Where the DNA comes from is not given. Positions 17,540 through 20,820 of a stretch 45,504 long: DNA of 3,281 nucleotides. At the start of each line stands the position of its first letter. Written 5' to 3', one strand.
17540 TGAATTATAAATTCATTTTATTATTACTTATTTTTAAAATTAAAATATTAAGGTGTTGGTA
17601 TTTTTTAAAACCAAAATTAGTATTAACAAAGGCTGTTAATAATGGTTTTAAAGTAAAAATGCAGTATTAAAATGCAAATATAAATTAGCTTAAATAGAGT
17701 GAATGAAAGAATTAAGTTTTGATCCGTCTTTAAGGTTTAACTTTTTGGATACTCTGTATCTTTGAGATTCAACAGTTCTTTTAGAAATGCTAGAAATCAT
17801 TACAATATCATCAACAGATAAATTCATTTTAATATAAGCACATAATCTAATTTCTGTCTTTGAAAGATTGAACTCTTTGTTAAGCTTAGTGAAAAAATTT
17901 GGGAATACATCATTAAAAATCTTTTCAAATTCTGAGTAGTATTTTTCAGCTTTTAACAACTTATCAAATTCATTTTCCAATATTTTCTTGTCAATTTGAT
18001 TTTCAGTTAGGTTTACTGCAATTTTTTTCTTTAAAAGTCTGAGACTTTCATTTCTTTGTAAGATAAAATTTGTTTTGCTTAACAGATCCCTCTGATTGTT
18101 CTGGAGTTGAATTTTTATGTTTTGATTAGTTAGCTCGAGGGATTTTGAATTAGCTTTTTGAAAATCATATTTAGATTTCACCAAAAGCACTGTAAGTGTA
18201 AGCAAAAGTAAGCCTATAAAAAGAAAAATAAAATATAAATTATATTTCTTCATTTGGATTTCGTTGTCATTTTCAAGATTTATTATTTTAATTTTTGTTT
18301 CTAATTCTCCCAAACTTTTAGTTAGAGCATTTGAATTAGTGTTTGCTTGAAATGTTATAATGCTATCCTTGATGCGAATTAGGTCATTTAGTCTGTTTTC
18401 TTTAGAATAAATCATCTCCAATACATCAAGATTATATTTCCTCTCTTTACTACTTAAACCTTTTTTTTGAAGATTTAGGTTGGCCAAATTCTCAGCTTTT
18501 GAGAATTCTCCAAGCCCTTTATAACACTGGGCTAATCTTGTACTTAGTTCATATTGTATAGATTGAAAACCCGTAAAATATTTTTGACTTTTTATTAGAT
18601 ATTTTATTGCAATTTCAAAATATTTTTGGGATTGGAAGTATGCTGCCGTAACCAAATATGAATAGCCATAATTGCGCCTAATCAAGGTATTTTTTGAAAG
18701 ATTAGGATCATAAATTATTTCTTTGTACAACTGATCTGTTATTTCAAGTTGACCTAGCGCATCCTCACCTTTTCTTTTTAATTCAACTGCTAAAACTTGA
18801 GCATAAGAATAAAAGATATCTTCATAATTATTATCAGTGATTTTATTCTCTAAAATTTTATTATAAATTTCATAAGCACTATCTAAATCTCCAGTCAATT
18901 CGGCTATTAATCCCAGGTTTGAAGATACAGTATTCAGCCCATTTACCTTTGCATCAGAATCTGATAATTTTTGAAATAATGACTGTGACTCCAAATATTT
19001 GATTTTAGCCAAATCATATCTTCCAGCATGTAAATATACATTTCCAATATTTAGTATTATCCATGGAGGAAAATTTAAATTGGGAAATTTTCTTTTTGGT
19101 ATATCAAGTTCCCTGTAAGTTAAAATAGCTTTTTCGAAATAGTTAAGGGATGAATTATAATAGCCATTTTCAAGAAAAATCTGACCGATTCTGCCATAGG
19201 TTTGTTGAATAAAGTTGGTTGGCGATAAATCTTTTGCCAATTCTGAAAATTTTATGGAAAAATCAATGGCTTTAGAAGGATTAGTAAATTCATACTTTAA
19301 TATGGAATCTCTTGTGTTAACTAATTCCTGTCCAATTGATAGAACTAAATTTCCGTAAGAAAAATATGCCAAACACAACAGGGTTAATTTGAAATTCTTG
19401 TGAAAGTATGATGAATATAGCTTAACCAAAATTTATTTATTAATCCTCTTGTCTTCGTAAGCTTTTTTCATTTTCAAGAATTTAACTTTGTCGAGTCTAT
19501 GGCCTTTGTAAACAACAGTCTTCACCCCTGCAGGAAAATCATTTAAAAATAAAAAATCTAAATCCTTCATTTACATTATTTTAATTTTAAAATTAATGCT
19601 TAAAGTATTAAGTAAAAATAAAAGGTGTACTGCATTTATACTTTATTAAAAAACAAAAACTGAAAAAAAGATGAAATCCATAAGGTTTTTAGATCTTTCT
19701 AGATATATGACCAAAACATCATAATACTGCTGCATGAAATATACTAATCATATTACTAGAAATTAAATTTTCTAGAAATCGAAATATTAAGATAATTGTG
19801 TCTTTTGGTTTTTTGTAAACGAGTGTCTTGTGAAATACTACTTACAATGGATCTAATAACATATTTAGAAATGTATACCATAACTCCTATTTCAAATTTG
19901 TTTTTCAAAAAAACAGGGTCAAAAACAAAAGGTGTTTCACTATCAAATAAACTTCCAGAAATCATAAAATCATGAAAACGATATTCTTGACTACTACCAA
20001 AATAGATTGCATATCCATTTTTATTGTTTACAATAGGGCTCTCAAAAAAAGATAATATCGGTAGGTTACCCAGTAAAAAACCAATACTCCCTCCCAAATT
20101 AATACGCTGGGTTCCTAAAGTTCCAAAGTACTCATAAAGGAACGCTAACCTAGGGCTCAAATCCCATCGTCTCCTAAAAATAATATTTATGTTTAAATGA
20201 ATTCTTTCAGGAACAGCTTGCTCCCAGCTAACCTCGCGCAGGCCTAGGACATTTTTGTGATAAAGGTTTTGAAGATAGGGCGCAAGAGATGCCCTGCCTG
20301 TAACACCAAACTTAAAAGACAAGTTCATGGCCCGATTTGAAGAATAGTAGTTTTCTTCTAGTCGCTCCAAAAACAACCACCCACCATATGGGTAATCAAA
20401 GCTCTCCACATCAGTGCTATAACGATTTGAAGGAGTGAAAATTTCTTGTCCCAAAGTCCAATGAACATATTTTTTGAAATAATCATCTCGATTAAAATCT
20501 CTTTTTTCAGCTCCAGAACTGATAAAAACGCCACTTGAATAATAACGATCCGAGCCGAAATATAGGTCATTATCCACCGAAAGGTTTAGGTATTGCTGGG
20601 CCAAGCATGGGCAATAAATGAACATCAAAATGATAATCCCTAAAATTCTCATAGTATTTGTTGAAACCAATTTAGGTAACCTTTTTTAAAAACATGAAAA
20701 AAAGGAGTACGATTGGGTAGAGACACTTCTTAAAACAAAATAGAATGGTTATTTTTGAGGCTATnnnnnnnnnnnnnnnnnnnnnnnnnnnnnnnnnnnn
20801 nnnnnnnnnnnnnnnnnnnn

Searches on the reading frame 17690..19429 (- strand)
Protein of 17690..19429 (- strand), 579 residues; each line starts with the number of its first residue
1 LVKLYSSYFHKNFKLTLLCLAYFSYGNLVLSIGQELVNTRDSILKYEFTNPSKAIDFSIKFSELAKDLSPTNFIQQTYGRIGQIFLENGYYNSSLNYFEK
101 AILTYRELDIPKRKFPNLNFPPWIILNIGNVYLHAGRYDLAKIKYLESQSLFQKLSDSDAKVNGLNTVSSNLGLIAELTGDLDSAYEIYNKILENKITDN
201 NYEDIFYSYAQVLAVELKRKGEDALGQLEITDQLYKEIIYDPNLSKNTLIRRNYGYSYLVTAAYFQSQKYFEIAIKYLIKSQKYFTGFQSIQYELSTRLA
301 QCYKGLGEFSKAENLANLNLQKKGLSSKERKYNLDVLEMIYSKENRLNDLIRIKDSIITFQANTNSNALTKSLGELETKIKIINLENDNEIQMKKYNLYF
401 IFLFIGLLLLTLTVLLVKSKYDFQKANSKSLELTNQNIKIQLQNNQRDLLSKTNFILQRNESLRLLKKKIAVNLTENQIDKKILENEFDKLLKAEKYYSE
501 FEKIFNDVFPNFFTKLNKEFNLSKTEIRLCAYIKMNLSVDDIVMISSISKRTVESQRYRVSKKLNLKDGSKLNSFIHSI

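Call 18: find_encoding_contigs(protein=window:17690-19372:-, flank=10000, max_places=10)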
Protein window:17690-19372:- (560 aa): 5 contigs read that carry it; 2 places shown.
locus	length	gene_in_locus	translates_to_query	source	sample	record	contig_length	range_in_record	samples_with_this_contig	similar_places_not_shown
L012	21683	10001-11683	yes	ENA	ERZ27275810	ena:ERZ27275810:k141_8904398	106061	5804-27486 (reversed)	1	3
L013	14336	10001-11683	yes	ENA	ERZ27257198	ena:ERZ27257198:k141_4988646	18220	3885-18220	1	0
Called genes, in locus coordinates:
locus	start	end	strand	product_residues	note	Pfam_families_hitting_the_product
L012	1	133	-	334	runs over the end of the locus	PF00154:RecA_N, PF06745:ATPase (weak), PF08423:Rad51, PF21096:RecA_C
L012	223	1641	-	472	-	PF00884:Sulfatase, PF01663:Phosphodiest (faint), PF02995:DUF229 (weak), PF16347:SGSH_C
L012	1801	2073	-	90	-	-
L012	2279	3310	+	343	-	PF17773:UPF0176_N, PF00581:Rhodanese, PF12368:Rhodanese_C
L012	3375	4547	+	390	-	PF04468:PSP1, PF28472:PSP1_3rd, PF28473:YaaT_C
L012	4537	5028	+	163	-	PF14109:GldH_lipo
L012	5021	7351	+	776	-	PF00912:Transgly, PF28500:PBP_middle, PF00905:Transpeptidase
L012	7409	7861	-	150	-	PF01242:PTPS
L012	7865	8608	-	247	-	PF00378:ECH_1, PF16113:ECH_2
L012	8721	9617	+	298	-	PF09982:LpxR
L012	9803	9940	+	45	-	-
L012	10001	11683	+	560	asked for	PF00515:TPR_1 (faint), PF07719:TPR_2 (faint), PF13176:TPR_7 (faint), PF13181:TPR_8 (faint), PF13424:TPR_12 (faint)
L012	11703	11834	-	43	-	-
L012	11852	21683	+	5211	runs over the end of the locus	?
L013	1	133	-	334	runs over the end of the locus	PF00154:RecA_N, PF06745:ATPase (weak), PF08423:Rad51, PF21096:RecA_C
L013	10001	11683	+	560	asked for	PF00515:TPR_1 (faint), PF07719:TPR_2 (faint), PF13176:TPR_7 (faint), PF13181:TPR_8 (faint), PF13424:TPR_12 (faint)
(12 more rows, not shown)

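Call 42: search_protein_families(library=pfam, proteins=[window:17690-19429:-], max_evalue=0.001)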
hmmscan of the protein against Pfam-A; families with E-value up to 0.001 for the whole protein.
window:17690-19429:- (579 aa): 7 families
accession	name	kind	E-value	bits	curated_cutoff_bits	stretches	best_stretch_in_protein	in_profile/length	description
PF13424.12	TPR_12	-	1.1e-10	41.9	30.1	1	126-195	6-74/77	Tetratricopeptide repeat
PF07719.23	TPR_2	-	2.7e-08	33.8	27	0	78-102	4-28/34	Tetratricopeptide repeat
PF00515.34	TPR_1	-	7.5e-07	29.2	27.8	0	126-141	5-20/34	Tetratricopeptide repeat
PF13181.12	TPR_8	-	1.1e-06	28.7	25.7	0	76-102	2-28/34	Tetratricopeptide repeat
PF13176.12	TPR_7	-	1.6e-06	28.2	27.9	0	78-106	2-30/36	Tetratricopeptide repeat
PF00196.25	GerE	-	0.00033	20.7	23.5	0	522-569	3-50/57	Bacterial regulatory proteins, luxR family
PF14559.12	TPR_19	-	0.00057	20.6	25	0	293-316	25-48/68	Tetratricopeptide repeat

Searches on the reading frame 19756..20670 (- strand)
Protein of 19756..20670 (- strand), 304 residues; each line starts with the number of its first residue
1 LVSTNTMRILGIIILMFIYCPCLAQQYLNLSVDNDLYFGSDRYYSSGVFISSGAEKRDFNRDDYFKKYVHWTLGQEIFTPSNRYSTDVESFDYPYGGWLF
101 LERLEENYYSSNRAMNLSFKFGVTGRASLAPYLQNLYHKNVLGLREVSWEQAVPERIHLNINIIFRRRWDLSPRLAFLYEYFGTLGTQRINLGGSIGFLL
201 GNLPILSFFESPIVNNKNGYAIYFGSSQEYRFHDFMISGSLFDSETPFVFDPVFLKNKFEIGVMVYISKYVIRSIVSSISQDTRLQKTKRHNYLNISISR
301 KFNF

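Call 42: search_protein_families(library=pfam, proteins=[window:19756-20670:-], max_evalue=0.001)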
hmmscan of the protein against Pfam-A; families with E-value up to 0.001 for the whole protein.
window:19756-20670:- (304 aa): 1 family
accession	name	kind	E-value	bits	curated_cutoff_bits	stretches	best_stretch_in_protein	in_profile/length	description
PF09982.15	LpxR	-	4.6e-36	124.8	26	1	15-302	4-323/323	Outer membrane protein LpxR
